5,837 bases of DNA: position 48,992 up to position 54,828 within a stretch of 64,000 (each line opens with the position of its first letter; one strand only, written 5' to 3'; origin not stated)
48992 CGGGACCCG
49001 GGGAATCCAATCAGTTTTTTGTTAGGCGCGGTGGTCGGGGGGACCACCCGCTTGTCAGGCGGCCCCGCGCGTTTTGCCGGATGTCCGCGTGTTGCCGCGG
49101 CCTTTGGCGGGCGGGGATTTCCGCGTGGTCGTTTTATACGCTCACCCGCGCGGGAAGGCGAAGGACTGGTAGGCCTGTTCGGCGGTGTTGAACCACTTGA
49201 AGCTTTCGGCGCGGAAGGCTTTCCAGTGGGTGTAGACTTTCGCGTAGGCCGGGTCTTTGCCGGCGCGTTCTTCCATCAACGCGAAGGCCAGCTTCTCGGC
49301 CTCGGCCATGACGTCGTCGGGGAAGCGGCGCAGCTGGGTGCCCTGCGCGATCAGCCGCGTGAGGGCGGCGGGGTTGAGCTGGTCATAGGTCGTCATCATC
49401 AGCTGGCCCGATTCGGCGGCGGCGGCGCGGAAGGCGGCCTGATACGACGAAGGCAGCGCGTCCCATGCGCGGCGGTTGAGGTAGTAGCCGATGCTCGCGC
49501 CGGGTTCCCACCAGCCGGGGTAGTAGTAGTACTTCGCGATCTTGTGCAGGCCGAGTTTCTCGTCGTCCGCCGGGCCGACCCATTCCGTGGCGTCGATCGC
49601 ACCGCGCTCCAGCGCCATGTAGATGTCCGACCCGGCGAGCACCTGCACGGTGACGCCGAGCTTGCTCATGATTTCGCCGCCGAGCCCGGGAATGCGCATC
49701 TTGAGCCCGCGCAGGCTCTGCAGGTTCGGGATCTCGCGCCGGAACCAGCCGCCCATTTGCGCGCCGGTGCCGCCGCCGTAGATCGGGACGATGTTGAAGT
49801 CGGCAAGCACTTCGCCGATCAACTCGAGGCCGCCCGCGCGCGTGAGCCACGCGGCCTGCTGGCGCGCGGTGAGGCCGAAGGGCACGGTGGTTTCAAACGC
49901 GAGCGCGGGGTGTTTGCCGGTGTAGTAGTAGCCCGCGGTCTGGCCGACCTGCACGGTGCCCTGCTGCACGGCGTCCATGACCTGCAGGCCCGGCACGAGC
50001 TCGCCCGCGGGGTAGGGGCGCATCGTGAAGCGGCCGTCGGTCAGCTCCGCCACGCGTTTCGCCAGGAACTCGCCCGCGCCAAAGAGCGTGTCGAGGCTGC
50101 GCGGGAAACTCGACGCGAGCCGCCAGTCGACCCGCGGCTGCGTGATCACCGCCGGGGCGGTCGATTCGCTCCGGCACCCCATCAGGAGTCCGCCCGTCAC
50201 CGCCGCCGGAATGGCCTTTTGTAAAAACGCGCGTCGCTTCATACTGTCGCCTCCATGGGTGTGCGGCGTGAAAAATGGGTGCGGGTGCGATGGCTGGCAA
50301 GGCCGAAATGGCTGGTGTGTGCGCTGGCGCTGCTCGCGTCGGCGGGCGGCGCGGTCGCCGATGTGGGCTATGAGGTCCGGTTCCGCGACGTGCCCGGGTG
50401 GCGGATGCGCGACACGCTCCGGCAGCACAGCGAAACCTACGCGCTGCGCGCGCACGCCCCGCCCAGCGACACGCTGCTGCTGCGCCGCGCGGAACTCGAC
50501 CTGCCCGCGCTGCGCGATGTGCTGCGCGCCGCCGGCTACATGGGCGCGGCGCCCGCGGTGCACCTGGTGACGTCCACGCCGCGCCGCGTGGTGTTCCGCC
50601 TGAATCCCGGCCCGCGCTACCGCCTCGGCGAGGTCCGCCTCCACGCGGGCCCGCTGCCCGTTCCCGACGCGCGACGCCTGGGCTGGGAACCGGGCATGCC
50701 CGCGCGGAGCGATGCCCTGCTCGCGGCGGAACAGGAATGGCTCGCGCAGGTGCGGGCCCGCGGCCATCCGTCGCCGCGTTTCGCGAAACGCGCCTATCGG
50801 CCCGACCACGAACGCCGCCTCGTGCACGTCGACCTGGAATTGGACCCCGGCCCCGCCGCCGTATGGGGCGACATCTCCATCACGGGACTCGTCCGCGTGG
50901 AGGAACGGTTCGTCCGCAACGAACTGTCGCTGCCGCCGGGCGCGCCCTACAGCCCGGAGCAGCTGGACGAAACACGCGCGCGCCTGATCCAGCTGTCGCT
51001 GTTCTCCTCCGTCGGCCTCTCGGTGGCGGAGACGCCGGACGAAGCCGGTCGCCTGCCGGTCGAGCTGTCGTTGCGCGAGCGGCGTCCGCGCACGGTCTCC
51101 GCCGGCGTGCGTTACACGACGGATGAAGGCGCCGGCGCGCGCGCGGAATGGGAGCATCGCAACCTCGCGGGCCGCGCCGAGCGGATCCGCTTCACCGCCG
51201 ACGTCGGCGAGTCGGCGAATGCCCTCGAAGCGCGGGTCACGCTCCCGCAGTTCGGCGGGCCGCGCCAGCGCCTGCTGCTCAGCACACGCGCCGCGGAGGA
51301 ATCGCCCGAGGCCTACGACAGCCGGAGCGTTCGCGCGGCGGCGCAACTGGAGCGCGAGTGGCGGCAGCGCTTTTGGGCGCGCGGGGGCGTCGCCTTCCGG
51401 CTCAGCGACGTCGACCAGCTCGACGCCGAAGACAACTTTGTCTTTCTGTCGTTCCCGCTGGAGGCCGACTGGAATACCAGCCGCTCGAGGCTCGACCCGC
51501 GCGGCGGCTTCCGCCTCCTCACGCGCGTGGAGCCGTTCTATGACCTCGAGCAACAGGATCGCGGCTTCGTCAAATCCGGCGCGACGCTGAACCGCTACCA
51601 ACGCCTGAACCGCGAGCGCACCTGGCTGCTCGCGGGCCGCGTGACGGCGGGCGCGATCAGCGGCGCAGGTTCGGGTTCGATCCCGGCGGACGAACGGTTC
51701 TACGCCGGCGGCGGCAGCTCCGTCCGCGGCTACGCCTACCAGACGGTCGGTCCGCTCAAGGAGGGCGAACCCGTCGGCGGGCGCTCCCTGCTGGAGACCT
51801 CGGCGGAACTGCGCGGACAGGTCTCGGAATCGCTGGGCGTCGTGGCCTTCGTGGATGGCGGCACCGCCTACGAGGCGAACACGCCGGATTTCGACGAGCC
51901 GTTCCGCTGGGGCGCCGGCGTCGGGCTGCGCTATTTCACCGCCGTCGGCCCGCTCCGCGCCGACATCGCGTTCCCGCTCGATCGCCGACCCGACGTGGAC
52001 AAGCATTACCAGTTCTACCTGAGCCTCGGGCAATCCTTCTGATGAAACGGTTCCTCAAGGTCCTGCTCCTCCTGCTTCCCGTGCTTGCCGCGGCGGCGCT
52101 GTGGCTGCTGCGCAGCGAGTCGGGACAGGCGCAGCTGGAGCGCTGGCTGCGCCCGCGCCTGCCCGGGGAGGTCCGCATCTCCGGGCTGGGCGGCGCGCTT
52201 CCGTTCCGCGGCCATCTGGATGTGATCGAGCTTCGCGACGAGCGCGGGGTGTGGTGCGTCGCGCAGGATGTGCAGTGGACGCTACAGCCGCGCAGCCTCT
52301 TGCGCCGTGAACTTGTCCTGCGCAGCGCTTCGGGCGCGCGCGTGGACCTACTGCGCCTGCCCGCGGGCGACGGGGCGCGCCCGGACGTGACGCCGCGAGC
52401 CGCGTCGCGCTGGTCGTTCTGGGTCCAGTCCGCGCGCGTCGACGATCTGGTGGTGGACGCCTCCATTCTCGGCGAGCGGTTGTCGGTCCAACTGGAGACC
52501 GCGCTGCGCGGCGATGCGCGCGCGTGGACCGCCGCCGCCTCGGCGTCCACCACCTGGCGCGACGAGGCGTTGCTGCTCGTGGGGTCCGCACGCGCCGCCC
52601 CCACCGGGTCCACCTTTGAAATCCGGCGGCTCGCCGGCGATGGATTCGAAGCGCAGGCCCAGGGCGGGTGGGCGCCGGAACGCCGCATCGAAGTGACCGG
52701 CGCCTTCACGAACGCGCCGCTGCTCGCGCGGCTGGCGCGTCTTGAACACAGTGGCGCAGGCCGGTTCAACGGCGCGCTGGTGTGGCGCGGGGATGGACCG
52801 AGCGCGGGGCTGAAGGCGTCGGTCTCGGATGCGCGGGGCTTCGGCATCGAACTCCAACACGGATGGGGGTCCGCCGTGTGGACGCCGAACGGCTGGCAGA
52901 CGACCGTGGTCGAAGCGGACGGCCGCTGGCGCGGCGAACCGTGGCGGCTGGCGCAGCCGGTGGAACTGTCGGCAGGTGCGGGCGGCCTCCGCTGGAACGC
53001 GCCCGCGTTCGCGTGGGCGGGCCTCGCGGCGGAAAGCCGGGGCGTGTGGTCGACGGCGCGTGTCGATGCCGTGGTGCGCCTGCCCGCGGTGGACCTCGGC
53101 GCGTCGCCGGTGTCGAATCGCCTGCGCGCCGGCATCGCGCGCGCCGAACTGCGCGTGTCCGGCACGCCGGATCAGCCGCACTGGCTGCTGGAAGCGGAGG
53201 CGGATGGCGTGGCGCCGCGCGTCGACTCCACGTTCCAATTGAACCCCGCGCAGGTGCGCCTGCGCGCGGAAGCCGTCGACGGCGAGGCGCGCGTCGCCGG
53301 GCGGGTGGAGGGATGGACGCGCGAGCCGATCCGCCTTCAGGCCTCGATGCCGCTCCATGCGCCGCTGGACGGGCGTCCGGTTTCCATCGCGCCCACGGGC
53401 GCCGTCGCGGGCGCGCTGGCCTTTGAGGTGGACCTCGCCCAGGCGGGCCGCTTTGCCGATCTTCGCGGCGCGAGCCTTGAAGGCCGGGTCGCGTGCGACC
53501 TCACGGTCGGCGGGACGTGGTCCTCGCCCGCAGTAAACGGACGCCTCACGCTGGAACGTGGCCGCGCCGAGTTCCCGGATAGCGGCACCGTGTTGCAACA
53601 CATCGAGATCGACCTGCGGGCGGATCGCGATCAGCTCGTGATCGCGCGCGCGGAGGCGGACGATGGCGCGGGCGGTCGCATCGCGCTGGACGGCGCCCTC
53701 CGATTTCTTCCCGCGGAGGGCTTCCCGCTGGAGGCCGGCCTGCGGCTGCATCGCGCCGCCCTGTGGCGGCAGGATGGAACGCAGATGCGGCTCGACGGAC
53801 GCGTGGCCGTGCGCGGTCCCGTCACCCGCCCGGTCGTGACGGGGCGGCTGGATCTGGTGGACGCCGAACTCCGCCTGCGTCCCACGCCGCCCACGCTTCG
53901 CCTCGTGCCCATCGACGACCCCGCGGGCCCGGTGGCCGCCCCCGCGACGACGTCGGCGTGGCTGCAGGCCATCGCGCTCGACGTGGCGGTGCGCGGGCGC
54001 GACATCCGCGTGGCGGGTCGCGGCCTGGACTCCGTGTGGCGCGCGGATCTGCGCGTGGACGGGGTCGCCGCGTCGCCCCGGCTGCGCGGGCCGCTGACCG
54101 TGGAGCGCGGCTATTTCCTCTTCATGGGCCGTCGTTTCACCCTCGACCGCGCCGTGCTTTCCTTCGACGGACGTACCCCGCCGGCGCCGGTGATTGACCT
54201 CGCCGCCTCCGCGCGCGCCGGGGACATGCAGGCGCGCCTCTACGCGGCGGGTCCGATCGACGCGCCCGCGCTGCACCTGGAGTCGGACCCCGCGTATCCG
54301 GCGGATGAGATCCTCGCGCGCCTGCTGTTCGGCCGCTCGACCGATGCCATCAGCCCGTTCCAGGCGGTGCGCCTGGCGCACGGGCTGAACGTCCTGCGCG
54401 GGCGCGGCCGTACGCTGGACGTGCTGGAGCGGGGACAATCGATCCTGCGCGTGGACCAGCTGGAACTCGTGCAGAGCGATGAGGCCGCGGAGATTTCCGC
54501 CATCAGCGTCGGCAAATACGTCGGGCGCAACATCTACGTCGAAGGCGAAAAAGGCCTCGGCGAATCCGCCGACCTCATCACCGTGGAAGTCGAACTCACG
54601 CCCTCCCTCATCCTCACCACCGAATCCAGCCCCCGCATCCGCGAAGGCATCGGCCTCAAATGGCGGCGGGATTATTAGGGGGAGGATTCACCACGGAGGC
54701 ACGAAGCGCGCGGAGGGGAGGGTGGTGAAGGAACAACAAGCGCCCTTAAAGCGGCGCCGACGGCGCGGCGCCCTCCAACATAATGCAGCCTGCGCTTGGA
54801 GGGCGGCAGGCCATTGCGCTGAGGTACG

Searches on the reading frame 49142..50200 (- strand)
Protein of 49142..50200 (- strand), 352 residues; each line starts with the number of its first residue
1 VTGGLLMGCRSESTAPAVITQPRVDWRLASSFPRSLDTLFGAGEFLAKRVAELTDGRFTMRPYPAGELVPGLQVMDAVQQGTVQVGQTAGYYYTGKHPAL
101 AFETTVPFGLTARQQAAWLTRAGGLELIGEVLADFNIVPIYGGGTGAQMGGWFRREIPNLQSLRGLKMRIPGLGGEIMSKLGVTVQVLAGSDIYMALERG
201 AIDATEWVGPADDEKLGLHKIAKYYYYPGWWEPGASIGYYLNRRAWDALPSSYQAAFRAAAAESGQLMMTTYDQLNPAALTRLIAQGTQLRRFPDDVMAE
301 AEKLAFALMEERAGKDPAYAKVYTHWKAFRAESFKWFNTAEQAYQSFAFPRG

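Call 125: search_protein_families(library=pfam, proteins=[window:49142-50200:-], max_evalue=0.00001)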
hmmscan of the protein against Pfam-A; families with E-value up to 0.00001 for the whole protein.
window:49142-50200:- (352 aa): 1 family
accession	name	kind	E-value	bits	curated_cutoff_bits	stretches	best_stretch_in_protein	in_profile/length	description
PF03480.18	DctP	-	1.2e-55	189.3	23.4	1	35-305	7-275/286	Bacterial extracellular solute-binding protein, family 7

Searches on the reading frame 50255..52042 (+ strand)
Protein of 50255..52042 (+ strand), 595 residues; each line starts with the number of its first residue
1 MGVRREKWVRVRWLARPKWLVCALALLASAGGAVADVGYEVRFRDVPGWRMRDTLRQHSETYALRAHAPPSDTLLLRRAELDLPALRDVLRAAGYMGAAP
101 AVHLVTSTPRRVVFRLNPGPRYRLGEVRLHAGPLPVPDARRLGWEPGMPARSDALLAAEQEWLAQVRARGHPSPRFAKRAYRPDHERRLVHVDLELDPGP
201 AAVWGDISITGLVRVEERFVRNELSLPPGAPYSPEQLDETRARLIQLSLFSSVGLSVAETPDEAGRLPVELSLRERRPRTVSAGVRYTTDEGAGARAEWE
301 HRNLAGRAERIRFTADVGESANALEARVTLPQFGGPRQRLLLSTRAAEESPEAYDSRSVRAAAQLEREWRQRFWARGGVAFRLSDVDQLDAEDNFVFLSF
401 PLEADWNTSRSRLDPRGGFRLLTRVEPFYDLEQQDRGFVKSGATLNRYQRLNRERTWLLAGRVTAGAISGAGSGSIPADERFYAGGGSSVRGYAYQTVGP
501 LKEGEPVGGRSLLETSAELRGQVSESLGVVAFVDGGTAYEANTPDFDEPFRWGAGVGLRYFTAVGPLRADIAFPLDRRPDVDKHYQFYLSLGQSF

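Call 125: search_protein_families(library=pfam, proteins=[window:50255-52042:+], max_evalue=0.00001)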
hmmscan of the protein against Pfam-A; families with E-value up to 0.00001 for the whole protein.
window:50255-52042:+ (595 aa): 2 families
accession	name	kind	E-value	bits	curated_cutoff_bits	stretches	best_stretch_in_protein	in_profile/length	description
PF01103.29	Omp85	-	9.8e-53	180.2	24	1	303-595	1-325/325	Omp85 superfamily domain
PF07244.20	POTRA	-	5.1e-08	33.9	21.3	1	204-276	3-79/79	Surface antigen variable number repeat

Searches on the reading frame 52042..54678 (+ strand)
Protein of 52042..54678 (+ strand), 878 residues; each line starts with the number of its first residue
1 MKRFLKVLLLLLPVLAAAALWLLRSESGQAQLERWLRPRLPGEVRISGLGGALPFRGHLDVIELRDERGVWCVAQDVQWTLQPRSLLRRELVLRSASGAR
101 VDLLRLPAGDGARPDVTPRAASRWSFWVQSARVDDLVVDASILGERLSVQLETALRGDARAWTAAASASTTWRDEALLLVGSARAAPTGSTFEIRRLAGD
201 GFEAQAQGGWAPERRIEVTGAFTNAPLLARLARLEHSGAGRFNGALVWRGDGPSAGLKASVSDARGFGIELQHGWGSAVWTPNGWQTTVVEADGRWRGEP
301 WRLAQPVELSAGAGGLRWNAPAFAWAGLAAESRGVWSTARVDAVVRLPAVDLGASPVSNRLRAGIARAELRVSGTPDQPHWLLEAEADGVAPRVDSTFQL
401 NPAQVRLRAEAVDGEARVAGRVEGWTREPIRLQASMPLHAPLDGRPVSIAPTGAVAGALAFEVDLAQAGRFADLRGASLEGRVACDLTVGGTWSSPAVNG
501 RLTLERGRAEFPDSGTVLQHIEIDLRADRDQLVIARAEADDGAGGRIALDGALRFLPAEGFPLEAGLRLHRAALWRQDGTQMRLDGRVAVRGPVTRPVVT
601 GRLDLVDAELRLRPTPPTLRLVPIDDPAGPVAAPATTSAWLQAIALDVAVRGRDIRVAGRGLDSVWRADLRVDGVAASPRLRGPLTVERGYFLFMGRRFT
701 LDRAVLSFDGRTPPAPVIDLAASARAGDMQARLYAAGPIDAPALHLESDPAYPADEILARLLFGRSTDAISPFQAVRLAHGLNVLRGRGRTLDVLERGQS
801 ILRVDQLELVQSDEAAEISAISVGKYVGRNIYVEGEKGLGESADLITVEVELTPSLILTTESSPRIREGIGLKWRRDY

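Call 74: find_related_loci(query=window:52042-54678:+, collection=genome_contigs, flank=10000)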
Query window:52042-54678:+ (878 aa) in genome_contigs; peptide patterns used: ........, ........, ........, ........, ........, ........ (x = any residue, [..] = any of these).
67 stretches matched a pattern; 1 encode a relative of the query (tblastn E <= 1e-3); 1 distinct loci.
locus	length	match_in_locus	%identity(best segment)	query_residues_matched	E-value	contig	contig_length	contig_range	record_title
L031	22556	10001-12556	50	21-878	0e+0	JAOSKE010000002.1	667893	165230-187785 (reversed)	MAG: Kiritimatiellae bacterium isolate FR_21 FR-Kiritimatiellae-1_s2, whole genome shotgun sequence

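Call 125: search_protein_families(library=pfam, proteins=[window:52042-54678:+], max_evalue=0.00001)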
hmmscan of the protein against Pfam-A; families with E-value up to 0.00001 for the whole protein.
window:52042-54678:+ (878 aa): 1 family
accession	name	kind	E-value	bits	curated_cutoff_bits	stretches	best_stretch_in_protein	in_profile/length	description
PF04357.19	TamB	-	1.1e-46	160.3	22.4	1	538-878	4-381/381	TamB, inner membrane protein subunit of TAM complex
